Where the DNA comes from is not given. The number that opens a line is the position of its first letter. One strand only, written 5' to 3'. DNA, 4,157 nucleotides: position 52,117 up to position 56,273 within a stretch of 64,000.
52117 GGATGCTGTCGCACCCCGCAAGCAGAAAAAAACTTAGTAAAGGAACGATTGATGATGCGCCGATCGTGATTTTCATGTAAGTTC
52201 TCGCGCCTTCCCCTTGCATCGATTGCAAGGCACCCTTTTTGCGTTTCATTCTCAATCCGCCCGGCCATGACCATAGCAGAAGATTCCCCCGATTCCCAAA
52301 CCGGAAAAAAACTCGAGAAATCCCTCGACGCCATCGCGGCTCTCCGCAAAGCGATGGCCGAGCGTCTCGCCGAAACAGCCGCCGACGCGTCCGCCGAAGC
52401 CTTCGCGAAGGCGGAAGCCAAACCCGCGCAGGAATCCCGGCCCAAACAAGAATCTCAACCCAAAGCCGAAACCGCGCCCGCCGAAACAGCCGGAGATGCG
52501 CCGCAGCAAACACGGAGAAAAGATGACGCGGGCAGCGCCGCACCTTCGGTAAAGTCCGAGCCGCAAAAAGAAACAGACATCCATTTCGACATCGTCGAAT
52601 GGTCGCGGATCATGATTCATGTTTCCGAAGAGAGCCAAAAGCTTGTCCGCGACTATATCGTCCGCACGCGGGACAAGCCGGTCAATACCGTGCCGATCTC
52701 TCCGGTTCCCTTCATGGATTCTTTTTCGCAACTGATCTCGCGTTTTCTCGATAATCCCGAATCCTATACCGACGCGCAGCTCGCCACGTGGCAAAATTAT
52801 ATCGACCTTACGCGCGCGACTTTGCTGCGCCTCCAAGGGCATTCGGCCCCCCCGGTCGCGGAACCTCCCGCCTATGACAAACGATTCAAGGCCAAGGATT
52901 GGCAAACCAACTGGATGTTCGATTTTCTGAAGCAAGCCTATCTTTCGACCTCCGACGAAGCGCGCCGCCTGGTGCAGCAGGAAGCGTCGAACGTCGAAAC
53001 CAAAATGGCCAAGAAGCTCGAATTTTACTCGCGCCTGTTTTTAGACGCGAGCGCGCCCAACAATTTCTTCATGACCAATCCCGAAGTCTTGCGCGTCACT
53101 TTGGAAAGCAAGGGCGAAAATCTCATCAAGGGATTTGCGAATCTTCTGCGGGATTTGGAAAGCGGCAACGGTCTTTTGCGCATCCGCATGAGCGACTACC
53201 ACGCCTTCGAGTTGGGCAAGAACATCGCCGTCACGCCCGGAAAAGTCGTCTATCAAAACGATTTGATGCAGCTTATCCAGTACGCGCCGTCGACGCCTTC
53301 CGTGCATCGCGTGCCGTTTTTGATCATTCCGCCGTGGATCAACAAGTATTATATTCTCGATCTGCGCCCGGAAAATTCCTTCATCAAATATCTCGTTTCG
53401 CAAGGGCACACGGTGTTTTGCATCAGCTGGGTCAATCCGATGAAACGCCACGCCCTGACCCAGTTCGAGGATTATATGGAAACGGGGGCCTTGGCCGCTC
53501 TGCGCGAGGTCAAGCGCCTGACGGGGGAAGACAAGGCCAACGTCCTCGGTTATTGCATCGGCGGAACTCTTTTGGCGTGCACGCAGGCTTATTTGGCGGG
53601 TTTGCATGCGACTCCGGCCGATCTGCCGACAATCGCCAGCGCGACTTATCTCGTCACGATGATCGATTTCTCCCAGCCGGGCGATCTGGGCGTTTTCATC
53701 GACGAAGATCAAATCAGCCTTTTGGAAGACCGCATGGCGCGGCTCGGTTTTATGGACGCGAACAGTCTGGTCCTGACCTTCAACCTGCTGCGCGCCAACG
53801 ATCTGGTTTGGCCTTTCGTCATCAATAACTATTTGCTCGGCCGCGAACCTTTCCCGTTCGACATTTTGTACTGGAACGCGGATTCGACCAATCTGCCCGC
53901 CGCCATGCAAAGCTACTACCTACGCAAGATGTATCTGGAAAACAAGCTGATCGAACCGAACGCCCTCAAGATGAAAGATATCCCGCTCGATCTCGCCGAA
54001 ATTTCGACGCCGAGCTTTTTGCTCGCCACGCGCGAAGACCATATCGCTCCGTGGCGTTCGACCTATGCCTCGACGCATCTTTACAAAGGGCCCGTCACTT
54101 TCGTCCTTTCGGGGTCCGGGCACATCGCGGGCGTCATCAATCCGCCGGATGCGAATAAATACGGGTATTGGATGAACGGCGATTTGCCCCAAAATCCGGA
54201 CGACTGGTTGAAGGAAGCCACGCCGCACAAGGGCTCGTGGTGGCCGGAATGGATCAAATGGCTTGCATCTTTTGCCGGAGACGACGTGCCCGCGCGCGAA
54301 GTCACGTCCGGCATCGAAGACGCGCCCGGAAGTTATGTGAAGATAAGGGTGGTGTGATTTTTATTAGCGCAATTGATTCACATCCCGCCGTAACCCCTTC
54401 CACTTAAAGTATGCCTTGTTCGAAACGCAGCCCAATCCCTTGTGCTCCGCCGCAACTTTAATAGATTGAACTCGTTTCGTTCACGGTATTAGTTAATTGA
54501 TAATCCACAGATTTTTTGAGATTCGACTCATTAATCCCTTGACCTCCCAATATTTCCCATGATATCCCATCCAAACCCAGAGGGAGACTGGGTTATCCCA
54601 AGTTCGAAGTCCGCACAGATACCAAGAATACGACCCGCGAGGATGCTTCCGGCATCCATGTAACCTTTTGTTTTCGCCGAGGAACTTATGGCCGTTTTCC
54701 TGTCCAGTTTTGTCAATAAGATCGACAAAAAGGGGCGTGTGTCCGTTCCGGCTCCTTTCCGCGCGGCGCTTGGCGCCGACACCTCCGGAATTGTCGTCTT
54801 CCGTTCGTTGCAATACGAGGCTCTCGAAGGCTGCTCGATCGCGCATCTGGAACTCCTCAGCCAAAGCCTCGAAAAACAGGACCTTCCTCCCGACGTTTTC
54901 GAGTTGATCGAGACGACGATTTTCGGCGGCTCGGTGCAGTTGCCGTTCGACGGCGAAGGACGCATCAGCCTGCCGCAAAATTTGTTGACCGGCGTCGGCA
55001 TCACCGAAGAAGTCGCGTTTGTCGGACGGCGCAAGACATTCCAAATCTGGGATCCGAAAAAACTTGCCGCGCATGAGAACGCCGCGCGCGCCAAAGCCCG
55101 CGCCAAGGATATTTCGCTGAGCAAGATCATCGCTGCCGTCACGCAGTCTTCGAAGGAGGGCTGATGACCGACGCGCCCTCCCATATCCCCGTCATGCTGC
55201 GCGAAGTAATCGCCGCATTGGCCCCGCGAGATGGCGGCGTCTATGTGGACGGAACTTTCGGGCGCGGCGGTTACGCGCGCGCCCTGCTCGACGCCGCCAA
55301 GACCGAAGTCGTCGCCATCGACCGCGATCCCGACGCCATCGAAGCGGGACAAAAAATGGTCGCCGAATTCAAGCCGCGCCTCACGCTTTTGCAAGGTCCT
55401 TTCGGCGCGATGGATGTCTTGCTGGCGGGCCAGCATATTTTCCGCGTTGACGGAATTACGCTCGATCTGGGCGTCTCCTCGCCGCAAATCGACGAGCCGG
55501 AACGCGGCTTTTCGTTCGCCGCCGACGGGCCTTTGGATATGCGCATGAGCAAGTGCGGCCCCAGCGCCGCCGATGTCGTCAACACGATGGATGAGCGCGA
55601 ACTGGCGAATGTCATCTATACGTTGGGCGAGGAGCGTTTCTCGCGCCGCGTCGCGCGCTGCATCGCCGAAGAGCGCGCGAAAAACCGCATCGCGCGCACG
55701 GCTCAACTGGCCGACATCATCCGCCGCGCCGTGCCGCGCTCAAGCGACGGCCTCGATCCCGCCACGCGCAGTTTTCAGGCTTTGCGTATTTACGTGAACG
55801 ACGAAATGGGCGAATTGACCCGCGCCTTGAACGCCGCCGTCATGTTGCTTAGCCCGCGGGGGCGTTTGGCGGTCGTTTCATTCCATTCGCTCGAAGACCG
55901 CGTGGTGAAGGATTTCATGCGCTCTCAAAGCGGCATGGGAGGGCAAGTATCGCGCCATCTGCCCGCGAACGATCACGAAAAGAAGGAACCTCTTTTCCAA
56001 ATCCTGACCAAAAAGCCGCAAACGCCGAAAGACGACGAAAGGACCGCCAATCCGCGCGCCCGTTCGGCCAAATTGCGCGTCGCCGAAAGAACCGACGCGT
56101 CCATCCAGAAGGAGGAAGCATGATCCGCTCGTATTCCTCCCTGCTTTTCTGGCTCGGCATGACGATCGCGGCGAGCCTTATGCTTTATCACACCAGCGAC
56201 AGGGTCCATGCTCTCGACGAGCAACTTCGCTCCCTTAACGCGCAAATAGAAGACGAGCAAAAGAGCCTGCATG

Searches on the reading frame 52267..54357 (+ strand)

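Call 83: search_protein_families(library=pfam, proteins=[window:52267-54357:+], max_evalue=0.00001)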
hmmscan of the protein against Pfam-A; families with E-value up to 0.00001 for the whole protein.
window:52267-54357:+ (696 aa): 2 families
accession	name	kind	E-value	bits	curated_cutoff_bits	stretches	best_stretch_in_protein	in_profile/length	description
PF07167.19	PhaC_N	-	1.7e-69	233.4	23.7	1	204-376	2-173/173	Poly-beta-hydroxybutyrate polymerase (PhaC) N-terminus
PF00561.26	Abhydrolase_1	-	1.3e-09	38.5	25.8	1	370-622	18-241/245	alpha/beta hydrolase fold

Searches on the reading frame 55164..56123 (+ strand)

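Call 83: search_protein_families(library=pfam, proteins=[window:55164-56123:+], max_evalue=0.00001)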
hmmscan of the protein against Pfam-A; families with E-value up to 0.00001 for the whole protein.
window:55164-56123:+ (319 aa): 1 family
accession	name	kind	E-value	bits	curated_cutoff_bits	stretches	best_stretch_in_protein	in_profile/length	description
PF01795.25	Methyltransf_5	-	1.1e-102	344.2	27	1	6-309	3-308/309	MraW methylase family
